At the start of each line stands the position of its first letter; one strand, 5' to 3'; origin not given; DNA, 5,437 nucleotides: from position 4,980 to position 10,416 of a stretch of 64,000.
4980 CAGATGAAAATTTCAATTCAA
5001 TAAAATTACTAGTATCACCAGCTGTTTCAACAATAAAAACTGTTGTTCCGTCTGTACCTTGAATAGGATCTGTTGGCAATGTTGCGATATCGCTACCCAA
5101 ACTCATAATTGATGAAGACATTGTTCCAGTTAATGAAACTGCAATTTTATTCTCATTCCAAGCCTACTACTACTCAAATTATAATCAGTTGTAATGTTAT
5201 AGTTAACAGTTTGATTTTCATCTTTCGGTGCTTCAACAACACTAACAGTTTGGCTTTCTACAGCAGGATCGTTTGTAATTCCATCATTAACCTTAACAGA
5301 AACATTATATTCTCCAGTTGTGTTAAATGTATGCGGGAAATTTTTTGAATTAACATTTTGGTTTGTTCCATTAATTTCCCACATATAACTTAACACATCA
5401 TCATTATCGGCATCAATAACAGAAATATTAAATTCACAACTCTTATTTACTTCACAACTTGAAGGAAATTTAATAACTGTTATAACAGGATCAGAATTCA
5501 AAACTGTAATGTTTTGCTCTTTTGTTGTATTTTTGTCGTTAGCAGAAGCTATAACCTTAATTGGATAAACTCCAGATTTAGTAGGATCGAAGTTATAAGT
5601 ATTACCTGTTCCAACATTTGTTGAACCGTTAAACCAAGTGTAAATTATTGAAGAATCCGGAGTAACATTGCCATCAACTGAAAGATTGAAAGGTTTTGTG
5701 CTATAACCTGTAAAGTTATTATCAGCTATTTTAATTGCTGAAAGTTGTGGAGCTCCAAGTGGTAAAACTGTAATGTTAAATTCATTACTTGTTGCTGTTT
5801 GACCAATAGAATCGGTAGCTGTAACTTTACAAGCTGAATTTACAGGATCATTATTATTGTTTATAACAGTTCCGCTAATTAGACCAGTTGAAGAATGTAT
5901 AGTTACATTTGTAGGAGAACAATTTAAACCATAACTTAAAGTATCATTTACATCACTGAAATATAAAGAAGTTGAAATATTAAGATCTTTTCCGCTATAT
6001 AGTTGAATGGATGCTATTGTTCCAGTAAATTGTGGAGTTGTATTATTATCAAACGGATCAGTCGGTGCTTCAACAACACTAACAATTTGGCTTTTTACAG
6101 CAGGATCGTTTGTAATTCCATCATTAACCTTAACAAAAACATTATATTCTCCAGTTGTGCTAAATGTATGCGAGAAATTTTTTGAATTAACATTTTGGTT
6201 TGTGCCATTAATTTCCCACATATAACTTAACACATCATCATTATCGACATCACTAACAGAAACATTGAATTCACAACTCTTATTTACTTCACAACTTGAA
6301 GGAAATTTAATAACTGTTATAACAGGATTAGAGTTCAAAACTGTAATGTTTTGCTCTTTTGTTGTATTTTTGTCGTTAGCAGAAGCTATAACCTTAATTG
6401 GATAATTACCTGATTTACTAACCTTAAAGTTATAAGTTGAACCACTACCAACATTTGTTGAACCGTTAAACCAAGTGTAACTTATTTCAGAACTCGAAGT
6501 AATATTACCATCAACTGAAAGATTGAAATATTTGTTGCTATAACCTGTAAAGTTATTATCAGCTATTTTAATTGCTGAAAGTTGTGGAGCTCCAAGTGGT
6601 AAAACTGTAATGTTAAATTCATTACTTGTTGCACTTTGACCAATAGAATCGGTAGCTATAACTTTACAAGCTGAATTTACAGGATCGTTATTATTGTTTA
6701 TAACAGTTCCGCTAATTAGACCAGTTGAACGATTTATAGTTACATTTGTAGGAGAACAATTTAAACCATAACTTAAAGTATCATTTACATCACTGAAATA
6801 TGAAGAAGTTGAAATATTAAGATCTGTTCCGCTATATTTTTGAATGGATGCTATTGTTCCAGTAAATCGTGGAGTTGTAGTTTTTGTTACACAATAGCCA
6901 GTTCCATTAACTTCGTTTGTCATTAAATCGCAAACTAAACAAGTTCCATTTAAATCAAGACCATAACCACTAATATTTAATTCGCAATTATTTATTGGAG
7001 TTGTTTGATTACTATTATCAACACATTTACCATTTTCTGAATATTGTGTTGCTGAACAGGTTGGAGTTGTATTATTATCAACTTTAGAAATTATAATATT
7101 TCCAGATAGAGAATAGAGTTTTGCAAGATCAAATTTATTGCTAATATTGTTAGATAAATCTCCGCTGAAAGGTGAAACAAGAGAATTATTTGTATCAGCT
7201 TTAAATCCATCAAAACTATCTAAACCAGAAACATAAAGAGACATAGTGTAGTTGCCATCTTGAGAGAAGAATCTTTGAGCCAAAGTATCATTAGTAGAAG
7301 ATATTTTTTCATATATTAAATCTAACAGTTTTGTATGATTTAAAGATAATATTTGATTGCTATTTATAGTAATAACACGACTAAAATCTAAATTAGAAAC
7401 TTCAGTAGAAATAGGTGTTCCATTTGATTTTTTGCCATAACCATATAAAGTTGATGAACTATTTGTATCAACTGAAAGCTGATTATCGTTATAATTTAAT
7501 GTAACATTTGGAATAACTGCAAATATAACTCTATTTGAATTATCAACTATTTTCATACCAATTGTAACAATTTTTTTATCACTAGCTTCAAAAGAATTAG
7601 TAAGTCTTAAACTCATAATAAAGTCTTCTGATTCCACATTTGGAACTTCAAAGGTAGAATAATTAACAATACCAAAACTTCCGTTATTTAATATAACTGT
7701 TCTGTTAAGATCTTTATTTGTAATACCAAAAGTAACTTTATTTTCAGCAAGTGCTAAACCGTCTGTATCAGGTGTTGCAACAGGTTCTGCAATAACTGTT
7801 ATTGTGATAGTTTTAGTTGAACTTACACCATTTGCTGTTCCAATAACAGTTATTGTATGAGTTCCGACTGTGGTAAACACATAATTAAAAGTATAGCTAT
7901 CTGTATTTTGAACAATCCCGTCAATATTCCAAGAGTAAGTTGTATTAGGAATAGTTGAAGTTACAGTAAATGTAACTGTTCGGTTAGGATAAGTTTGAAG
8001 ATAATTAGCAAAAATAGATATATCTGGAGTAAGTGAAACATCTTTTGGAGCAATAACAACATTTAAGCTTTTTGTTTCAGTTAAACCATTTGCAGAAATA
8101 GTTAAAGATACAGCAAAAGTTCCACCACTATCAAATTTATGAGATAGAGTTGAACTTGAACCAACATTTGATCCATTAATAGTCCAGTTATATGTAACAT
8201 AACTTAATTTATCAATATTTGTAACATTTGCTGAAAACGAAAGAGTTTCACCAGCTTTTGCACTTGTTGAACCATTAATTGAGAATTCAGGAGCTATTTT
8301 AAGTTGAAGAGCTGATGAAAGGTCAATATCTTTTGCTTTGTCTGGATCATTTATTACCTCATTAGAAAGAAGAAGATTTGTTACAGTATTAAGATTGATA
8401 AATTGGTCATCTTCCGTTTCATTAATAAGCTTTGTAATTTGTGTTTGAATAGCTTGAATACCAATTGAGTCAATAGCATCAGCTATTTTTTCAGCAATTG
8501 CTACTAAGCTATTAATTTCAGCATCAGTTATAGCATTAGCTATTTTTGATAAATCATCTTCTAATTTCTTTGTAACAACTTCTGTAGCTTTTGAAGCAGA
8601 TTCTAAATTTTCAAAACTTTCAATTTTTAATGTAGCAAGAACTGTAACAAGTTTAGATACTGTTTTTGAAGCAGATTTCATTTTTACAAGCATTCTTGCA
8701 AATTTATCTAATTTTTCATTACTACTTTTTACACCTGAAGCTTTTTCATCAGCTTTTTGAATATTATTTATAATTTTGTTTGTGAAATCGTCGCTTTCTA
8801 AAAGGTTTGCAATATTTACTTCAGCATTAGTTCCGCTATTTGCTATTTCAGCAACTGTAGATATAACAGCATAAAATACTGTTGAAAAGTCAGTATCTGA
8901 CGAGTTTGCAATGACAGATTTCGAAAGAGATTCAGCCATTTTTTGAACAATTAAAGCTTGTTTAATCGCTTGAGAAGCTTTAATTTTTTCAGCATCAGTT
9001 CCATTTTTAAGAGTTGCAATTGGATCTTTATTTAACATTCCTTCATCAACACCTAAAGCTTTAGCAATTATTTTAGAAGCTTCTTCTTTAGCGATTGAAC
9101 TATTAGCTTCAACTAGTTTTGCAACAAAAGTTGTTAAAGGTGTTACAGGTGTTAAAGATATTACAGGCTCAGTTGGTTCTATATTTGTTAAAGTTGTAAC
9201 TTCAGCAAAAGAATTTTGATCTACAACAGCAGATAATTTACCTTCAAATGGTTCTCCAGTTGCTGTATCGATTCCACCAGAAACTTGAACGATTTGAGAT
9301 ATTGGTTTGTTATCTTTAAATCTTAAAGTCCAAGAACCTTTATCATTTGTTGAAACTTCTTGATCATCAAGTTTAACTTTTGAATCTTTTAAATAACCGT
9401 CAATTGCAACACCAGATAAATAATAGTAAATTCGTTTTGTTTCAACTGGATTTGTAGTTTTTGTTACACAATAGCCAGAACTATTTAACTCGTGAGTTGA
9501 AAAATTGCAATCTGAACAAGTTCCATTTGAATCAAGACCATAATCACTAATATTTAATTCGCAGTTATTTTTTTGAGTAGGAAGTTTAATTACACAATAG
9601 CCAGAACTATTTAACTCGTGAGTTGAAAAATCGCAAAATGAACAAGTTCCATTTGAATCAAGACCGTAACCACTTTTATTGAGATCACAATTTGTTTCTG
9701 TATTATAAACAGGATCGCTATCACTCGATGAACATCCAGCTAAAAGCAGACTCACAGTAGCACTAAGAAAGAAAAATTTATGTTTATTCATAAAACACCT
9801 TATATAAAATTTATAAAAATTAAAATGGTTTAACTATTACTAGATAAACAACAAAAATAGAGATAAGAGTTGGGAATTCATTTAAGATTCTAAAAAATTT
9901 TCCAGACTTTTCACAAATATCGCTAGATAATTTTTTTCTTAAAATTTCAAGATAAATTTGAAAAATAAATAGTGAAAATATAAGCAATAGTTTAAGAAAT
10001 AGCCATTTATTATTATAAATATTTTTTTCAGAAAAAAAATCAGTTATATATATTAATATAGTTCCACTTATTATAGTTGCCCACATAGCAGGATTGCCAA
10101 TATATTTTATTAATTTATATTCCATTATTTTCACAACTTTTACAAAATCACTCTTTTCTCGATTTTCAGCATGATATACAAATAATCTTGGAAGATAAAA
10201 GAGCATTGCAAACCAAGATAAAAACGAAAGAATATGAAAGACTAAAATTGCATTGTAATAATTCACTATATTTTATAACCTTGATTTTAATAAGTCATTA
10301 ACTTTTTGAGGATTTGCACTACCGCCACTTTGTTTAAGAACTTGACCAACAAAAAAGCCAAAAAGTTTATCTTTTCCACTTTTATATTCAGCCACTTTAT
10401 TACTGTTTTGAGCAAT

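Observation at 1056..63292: Octamer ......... is tens-fold over-represented on both strands: candidate DNA-uptake-type genomic word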

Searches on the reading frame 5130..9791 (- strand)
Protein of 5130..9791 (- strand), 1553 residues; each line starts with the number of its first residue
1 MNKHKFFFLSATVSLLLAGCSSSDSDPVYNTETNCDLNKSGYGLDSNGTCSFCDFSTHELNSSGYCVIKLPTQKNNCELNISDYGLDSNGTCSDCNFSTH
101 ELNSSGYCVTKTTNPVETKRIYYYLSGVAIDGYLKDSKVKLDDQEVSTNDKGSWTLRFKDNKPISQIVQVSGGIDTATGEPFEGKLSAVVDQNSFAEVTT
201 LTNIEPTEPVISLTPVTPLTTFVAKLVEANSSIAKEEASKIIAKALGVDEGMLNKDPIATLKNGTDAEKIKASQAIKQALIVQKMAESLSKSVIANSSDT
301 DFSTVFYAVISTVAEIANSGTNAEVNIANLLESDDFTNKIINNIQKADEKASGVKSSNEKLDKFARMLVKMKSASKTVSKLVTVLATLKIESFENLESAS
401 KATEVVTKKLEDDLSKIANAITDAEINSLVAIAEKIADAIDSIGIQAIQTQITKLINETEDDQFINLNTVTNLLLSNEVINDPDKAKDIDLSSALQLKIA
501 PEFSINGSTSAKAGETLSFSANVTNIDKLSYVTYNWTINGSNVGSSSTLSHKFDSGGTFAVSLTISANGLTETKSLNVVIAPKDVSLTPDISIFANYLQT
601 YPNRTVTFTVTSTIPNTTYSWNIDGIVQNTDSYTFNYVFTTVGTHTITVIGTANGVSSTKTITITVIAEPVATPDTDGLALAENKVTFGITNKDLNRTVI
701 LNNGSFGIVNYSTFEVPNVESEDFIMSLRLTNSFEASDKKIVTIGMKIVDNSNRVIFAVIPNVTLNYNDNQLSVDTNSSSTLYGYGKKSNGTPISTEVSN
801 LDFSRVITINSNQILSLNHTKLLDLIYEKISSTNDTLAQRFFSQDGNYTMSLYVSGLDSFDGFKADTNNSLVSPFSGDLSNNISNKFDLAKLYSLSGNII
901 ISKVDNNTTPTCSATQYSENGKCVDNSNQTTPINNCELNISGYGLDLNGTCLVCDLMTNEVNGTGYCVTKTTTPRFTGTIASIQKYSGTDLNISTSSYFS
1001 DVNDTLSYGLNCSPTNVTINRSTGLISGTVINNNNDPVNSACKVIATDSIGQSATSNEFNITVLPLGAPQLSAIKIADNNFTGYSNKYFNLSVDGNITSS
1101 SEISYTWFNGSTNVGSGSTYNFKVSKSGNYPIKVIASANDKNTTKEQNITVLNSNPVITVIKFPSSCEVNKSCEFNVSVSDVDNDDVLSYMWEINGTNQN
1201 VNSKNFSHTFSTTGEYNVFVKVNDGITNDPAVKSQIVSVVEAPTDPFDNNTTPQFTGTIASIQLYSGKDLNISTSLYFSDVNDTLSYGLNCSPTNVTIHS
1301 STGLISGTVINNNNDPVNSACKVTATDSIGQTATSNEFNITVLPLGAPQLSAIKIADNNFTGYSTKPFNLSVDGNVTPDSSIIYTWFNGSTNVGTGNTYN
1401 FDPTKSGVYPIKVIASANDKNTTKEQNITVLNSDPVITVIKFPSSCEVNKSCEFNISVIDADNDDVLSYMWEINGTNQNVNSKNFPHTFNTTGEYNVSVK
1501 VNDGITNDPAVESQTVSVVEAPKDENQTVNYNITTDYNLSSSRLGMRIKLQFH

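Call 8: search_protein_families(library=ncbifam, proteins=[window:5130-9791:-])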
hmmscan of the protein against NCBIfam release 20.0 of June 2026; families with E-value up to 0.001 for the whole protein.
window:5130-9791:- (1553 aa): 1 family
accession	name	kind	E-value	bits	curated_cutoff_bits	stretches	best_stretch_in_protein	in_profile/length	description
TIGR00864.1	PCC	subfamily_domain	8e-12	42.4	1861.4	2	1103-1241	1605-1745/2700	polycystin cation channel protein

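Call 69: search_protein_families(library=pfam, proteins=[window:5130-9791:-], max_evalue=0.001)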
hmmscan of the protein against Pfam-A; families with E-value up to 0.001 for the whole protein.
window:5130-9791:- (1553 aa): 4 families
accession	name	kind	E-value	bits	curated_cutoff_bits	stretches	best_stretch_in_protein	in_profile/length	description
PF18911.6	PKD_4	-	7.8e-31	106.4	27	3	1153-1226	1-72/85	PKD domain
PF00801.26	PKD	-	1.7e-26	92.5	23.5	4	503-578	2-78/80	PKD domain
PF16820.11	PKD_3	-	4e-15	55.9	26.3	0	512-564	16-65/68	PKD-like domain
PF24801.1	FNIII-A_GpJ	-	0.00027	21.5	27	0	1046-1154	13-119/126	Tip attachment protein J,FNIII-A domain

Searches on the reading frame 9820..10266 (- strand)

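Call 19: search_protein_families(library=pfam, proteins=[window:9820-10266:-], max_evalue=0.0001)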
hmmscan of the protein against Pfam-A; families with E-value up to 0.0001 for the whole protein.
window:9820-10266:- (148 aa): 1 family
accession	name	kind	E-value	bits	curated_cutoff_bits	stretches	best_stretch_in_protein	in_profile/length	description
PF03653.18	UPF0093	-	6.6e-46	156.7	34.2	1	2-148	3-146/146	Uncharacterised protein family (UPF0093)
